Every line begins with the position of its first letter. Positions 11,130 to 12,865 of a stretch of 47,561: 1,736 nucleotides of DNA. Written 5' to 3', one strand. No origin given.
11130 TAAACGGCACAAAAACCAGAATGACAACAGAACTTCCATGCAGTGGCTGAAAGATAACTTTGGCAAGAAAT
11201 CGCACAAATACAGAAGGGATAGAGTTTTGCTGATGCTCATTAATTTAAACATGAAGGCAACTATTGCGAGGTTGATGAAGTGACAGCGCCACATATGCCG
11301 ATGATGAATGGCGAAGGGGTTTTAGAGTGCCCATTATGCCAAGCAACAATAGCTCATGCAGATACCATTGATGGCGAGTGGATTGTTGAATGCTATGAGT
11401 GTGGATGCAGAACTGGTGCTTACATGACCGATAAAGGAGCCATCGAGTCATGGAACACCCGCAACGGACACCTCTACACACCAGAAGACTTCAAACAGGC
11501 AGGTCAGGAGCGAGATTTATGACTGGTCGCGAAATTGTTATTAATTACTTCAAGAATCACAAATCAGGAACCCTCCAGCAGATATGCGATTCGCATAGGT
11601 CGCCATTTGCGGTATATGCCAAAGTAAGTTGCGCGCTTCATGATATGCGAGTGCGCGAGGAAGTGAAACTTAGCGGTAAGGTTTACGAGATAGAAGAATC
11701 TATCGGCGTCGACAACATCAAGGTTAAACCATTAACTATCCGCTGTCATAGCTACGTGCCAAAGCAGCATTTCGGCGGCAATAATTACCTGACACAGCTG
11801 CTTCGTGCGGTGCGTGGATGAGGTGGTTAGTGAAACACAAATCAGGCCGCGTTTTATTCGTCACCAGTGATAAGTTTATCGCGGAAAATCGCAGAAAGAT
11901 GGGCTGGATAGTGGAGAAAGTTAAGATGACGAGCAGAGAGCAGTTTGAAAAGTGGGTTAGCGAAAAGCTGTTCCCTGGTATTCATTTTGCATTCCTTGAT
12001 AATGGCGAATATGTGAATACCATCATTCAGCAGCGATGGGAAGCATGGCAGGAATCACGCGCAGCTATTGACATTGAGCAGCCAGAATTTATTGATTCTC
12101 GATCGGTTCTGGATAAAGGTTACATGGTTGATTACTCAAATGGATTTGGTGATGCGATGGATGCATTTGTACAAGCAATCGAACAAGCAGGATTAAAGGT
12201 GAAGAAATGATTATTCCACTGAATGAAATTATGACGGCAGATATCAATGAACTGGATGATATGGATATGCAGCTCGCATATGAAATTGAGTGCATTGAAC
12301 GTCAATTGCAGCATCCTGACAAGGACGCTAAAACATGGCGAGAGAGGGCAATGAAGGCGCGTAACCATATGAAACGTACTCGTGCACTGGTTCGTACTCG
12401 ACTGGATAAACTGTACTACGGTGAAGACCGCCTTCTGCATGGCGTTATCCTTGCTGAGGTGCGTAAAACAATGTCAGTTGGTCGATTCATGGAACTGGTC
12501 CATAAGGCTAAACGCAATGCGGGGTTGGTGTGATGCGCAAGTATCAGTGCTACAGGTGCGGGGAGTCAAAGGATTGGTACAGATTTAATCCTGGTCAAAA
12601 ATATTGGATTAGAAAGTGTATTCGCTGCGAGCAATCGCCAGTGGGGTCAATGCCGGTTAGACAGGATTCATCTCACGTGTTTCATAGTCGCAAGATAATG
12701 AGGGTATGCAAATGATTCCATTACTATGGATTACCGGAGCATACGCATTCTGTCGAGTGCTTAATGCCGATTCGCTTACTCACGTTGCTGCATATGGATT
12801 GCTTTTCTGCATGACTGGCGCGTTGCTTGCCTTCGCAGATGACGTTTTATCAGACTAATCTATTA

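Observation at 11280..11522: Two divergent Lar-family restriction-alleviation genes in separate early clusters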

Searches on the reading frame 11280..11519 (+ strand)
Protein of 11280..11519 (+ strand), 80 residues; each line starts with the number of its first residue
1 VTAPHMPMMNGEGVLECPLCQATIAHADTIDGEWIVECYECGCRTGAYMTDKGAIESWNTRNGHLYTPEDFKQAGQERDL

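Call 5: search_protein_families(library=pfam, proteins=[window:11280-11519:+], max_evalue=10)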
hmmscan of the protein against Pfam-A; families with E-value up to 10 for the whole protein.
seq(80 aa): 6 families
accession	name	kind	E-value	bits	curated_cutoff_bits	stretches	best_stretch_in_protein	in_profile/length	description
PF14354.12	Lar_restr_allev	-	5.3e-09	36.6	28.6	1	14-62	3-58/58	Restriction alleviation protein Lar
PF21344.3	Zn_ribbon_LysW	-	2.1e-05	24.5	27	1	15-43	1-29/46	Alpha-aminoadipate carrier protein LysW-like, globular domain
PF02664.20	LuxS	-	0.023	14.9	27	1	3-57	39-95/154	S-Ribosylhomocysteinase (LuxS)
PF24042.1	DUF7351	-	0.045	13.9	31.2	1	16-57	3-43/177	Domain of unknown function (DUF7351)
PF25403.1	zf-C2H2_ZFAND2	-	0.096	13.2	27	1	14-25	2-13/40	ZFAND2A/B-like C2H2 zinc finger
PF23455.1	DUF7129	-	1.4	9.2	30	0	37-47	13-23/45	Domain of unknown function (DUF7129)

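Call 6: search_protein_families(library=phrogs, proteins=[window:11280-11519:+], max_evalue=10)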
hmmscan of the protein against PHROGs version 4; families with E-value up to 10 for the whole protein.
seq(80 aa): 9 families
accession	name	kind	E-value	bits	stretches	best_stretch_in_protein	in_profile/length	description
phrog_599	-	moron, auxiliary metabolic gene and host takeover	1.5e-11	45.9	1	6-78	66-143/262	Lar-like restriction alleviation protein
phrog_6795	-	moron, auxiliary metabolic gene and host takeover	0.00056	20.8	1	30-62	49-81/111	Lar-like restriction alleviation protein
phrog_13972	-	DNA, RNA and nucleotide metabolism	0.011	16.9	1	17-49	42-72/75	DNA ligase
phrog_5048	-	unknown function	0.011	16.6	1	16-44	12-39/52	-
phrog_6511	-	unknown function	0.037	14.8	1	15-47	18-46/50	-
phrog_18378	-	unknown function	0.04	15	1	14-46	7-38/64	-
phrog_8637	-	unknown function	0.058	14.4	1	25-62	144-181/184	-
phrog_5631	-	unknown function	0.13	13.4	1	20-58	25-64/67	-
phrog_18227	-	unknown function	0.25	12.8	1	16-44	60-90/147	-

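Call 14: search_solved_structures(query=window:11280-11519:+, max_evalue=10)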
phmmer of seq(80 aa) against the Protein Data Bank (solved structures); distinct sequences matched with E-value up to 10: 11.
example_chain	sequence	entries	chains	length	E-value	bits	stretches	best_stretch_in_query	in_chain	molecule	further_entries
2iyk_A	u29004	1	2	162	0.0073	19.7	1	19-45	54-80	REGULATOR OF NONSENSE TRANSCRIPTS 1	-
8rxb_E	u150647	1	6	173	0.0081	19.5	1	19-45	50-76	Regulator of nonsense transcripts 1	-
2wjv_A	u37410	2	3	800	0.066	16.6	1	19-45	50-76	REGULATOR OF NONSENSE TRANSCRIPTS 1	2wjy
9qwn_A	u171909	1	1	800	0.066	16.6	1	19-45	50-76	Isoform 2 of Regulator of nonsense transcripts 1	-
3vpb_E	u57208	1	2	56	0.33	14.4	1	14-53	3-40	Alpha-aminoadipate carrier protein lysW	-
2dj7_A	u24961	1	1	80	0.51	13.8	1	13-53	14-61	Actin-binding LIM protein 3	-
9jzt_A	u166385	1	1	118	0.61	13.6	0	5-30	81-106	Zinc finger and BTB domain-containing protein 20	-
5k2m_E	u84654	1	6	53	0.77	13.2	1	15-46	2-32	Probable lysine biosynthesis protein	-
5k5h_A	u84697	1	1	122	1.3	12.6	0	8-50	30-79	Transcriptional repressor CTCF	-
4ap4_A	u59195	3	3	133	2.3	11.7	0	6-42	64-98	E3 UBIQUITIN LIGASE RNF4 | E3 UBIQUITIN-PROTEIN LIGASE RNF4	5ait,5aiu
1weo_A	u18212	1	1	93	2.9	11.4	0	7-43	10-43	cellulose synthase, catalytic subunit (IRX3)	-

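Call 18: search_dna_similar(query=window:11280-11519:+, collection=phages, mode=protein, max_rows=40, max_evalue=0.001)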
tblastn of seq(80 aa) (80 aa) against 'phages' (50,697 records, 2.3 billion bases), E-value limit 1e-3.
Records with a match: 202; places in all: 202; records where one place covers at least 80% of the query: 202.
Best place of each record, by identity: 95-99% 2; 80-90% 1; 60-80% 2; <60% 197.
By first word of the organism name: Salmonella 124; Klebsiella 46; Escherichia 20; Shigella 4; Flyfo 2; Vibrio 2; Aeromonas 2; Acinetobacter 1; Citrobacter 1.
By host as written in the record: - 66; Klebsiella pneumoniae 29; Escherichia coli 10; Salmonella enterica 9; Salmonella enterica subsp. enterica serovar Typhimurium 9; Salmonella sp. 8; Salmonella enterica subsp. enterica serovar Enteritidis 4; Klebsiella pneumoniae DA591 4; and 43 more.
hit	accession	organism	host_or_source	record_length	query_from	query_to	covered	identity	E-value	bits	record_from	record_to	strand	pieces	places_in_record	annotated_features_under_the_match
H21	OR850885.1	Salmonella phage S.Kent 1-2-1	Salmonella enterica subsp. enterica ...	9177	1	80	100%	98.8%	5e-49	169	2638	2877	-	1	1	record has no annotation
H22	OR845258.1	Escherichia phage ECO95 1-6-1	Escherichia coli O157:H7 ATCC 43895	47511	1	80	100%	98.8%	5e-49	169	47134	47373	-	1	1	record has no annotation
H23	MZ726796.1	Escherichia phage vB_EcoS_ASO78B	Escherichia coli O78 Strain ECL23026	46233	1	79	99%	81.0%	1e-40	145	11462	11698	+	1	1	restriction alleviation protein, Lar family | hypothetical protein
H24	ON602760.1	Klebsiella phage VLCpiS13d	Klebsiella pneumoniae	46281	7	78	90%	63.6%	3e-26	105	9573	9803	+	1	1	Lar-like restriction alleviation protein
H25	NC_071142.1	Klebsiella phage VLCpiS13d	Klebsiella pneumoniae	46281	7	78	90%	63.6%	3e-26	105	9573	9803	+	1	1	Lar-like restriction alleviation protein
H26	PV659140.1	Salmonella phage vB_StyS_KFSST1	Salmonella enterica subsp. enterica ...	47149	1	79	99%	57.0%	8e-25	100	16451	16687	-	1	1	Lar-like restriction alleviation protein | hypothetical protein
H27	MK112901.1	Salmonella virus KFS-SE2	Salmonella enterica subsp. enterica ...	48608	1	79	99%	57.0%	8e-25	100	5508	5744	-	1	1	hypothetical protein (x2)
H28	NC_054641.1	Salmonella virus KFS-SE2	Salmonella enterica subsp. enterica ...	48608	1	79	99%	57.0%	8e-25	100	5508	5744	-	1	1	Lar-like restriction alleviation protein | hypothetical protein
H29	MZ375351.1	Salmonella phage seszw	-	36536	1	79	99%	57.0%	2e-24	100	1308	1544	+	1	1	hypothetical protein (x2)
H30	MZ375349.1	Salmonella phage seszw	-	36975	1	79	99%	57.0%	2e-24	100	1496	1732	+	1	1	hypothetical protein (x2)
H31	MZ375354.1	Salmonella phage seszw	-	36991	1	79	99%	57.0%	2e-24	100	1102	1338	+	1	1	hypothetical protein (x2)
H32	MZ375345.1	Salmonella phage seszw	-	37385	1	79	99%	57.0%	2e-24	100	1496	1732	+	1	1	hypothetical protein (x2)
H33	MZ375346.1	Salmonella phage seszw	-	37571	1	79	99%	57.0%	2e-24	100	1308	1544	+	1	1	hypothetical protein (x2)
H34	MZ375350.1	Salmonella phage seszw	-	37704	1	79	99%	57.0%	2e-24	100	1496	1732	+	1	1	hypothetical protein (x2)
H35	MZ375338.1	Salmonella phage seszw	-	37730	1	79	99%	57.0%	2e-24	100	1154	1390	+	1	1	hypothetical protein (x2)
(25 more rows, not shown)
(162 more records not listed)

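Call 30: find_homologous_proteins(query=window:11280-11519:+, max_evalue=0.001)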
Query seq(80 aa) (80 aa): 29 proteins with E <= 0.001 among 29 candidates.
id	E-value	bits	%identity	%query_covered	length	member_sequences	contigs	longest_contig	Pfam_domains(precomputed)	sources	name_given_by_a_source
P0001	1.0e-43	165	86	99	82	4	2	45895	PF14354.14,PF21344.4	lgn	-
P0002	1.8e-43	164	85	99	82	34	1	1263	PF14354.14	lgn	-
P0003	1.0e-42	161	84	99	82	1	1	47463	PF14354.14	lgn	-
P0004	2.5e-42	160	83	100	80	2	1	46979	PF14354.14,PF21344.4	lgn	-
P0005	2.0e-35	138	75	100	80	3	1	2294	PF14354.14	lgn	-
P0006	1.0e-26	110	65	90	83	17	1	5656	PF14354.14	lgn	-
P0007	6.7e-25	104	57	99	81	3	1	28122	PF14354.14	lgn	-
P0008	6.9e-25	104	61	99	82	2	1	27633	PF14354.14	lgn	-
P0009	7.6e-24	101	56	100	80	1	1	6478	PF14354.14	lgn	-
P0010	8.5e-24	101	59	99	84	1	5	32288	PF14354.14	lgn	-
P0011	1.1e-23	101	60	99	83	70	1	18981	PF14354.14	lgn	-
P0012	2.6e-22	96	56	99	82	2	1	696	PF14354.14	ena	-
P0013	7.6e-21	92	57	100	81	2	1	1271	PF14354.14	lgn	-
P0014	3.2e-20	90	54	99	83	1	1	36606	PF14354.14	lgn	-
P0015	4.9e-20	89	51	100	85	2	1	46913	PF14354.14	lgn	-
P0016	5.0e-20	89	50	98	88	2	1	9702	PF14354.14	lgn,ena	-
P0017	9.1e-20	88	54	99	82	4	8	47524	PF14354.14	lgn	-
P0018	2.5e-19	87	53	98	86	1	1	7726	PF14354.14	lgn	-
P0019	2.6e-19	87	54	99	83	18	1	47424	PF14354.14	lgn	-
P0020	3.3e-19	86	54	99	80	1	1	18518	PF14354.14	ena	-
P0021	2.2e-18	84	50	99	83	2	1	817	PF14354.14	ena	-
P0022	4.6e-18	83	52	99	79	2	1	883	PF14354.14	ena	-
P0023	3.3e-17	80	49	96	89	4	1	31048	PF14354.14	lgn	-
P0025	2.8e-16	77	50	96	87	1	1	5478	PF14354.14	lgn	-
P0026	3.5e-16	77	51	99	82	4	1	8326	PF14354.14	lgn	-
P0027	1.3e-15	75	47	99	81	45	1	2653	PF14354.14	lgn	-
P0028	7.2e-15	72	47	96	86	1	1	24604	PF14354.14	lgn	-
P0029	1.9e-14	71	45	96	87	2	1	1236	PF14354.14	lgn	-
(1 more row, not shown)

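Call 34: find_related_loci(query=A1, collection=viral_contigs, flank=2500)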
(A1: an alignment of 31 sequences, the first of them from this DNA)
Query A1 (80 aa) in viral_contigs; peptide patterns used: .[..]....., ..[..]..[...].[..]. (x = any residue, [..] = any of these).
78 stretches matched a pattern; 53 encode a relative of the query (tblastn E <= 1e-3); 53 distinct loci.
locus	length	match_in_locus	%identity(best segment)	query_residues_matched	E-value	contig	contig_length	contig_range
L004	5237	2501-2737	82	1-79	6e-46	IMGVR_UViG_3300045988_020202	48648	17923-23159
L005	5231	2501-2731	66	7-78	4e-31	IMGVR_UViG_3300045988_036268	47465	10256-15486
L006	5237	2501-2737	57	1-79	1e-28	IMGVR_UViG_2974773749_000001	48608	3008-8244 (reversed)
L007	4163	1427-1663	57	1-79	3e-28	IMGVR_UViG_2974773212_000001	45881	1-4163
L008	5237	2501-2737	55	1-79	3e-27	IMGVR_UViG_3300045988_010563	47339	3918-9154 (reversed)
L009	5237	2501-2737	54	1-79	4e-27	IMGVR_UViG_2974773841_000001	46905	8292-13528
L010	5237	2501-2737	56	1-79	6e-27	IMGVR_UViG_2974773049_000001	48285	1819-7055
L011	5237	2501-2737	54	1-79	8e-27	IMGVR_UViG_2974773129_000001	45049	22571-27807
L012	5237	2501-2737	52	1-79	1e-26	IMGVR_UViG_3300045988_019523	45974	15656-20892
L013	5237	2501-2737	54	1-79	1e-25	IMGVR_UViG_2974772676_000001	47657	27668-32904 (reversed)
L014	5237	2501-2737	57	1-79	3e-28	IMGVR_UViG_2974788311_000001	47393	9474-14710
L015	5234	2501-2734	53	1-79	8e-25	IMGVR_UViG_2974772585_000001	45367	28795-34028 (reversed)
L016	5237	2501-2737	53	1-79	1e-24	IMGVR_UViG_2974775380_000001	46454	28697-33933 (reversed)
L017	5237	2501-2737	53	1-79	4e-24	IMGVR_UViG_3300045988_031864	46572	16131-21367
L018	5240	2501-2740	53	1-79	9e-24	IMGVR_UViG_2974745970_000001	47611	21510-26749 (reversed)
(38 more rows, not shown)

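Call 72: predict_structure(alignment_id=A2)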
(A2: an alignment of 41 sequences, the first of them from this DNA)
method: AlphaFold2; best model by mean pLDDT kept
length: 80 residues; sequences in the alignment: 41
mean_pLDDT: 83.1   pTM: 0.69
mean pLDDT of the five models: 83.1, 82.7, 81.1, 77.8, 76.2
residues with pLDDT >= 90: 42; 70-90: 23; 50-70: 10; < 50: 5
segments of 3 or more residues with pLDDT < 50: 77-80
pLDDT, mean of each block of 10 residues (from residue 1): 67 89 91 94 94 93 84 53
secondary structure, 60 per line:
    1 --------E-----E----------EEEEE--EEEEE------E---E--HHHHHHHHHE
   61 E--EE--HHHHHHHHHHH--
elements in order: E26-30 E33-37 H51-59 H68-78

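Call 93: search_protein_families(library=ncbifam, proteins=[window:11280-11519:+], max_evalue=1)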
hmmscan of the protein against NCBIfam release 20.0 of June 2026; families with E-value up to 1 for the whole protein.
seq(80 aa): 8 families
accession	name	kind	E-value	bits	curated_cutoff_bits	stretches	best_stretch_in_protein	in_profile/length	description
TIGR03655.1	anti_R_Lar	subfamily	1.7e-07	31.5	39.6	1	14-62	1-55/55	Lar family restriction alleviation protein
NF007260.0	PRK09710.1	equivalog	4.1e-06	27.4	113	1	12-62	4-54/64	type I toxin-antitoxin system endodeoxyribonuclease toxin RalR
NF041070.1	carrier_LysW_Arch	domain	0.0013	18.7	75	1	16-45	4-33/57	alpha-aminoadipate/glutamate carrier protein LysW/ArgW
NF041915.1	HVO_2901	equivalog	0.022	14.6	80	1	11-44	12-45/55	HVO_2901 family zinc finger protein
NF002606.0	PRK02260.2-4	equivalog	0.11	12.1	208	1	30-58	68-94/153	S-ribosylhomocysteine lyase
NF033867.1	blaPAU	exception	0.12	11.6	640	1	9-48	117-156/293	PAU family class A beta-lactamase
NF047912.1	ECs_2282_CxxC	subfamily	0.13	12.1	37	1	15-42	3-34/60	ECs_2282 family putative zinc-binding protein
NF002604.0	PRK02260.1-4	equivalog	0.14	12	158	1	12-57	52-96/161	S-ribosylhomocysteine lyase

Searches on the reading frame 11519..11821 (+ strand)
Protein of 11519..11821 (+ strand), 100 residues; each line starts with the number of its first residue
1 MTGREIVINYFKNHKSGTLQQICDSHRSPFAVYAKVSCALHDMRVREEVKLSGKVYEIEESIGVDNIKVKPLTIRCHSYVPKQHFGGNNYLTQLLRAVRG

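Call 43: search_protein_families(library=phrogs, proteins=[window:11519-11821:+], max_evalue=0.001)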
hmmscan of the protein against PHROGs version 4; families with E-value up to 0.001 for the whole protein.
window:11519-11821:+ (100 aa): 0 families

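Call 66: search_protein_families(library=pfam, proteins=[window:11519-11821:+], max_evalue=0.01)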
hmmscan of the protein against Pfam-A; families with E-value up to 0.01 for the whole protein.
window:11519-11821:+ (100 aa): 0 families

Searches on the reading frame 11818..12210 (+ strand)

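Call 43: search_protein_families(library=phrogs, proteins=[window:11818-12210:+], max_evalue=0.001)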
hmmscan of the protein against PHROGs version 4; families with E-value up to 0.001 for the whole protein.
window:11818-12210:+ (130 aa): 2 families
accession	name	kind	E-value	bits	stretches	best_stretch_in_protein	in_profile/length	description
phrog_343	-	unknown function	3.2e-32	112.2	1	1-130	1-125/135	-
phrog_30984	-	unknown function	1.3e-08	35.9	1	3-50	17-63/110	-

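Call 66: search_protein_families(library=pfam, proteins=[window:11818-12210:+], max_evalue=0.01)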
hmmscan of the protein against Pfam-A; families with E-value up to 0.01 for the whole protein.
window:11818-12210:+ (130 aa): 0 families

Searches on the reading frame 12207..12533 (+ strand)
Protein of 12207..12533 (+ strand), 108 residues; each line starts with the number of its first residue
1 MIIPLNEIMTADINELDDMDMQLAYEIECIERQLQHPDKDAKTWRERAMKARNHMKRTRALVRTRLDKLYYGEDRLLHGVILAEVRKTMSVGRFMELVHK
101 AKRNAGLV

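Call 43: search_protein_families(library=phrogs, proteins=[window:12207-12533:+], max_evalue=0.001)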
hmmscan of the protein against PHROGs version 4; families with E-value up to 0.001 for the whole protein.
window:12207-12533:+ (108 aa): 2 families
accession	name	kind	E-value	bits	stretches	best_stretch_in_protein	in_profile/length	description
phrog_14549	-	unknown function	2.4e-52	176.7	1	1-107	1-108/108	-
phrog_6158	-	unknown function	0.00025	21.9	1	27-70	28-71/118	-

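Call 66: search_protein_families(library=pfam, proteins=[window:12207-12533:+], max_evalue=0.01)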
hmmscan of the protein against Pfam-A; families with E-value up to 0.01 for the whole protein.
window:12207-12533:+ (108 aa): 0 families

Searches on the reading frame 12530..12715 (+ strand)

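Call 43: search_protein_families(library=phrogs, proteins=[window:12530-12715:+], max_evalue=0.001)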
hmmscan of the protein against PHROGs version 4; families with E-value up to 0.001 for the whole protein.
window:12530-12715:+ (61 aa): 1 family
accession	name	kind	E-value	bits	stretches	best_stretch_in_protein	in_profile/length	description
phrog_8091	-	unknown function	1.4e-19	71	1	6-53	3-50/57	-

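Call 66: search_protein_families(library=pfam, proteins=[window:12530-12715:+], max_evalue=0.01)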
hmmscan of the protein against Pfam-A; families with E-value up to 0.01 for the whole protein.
window:12530-12715:+ (61 aa): 1 family
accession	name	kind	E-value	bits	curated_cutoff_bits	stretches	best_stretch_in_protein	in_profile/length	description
PF17466.7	NinD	-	4.5e-20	71.9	35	1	6-53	3-50/57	Family of unknown function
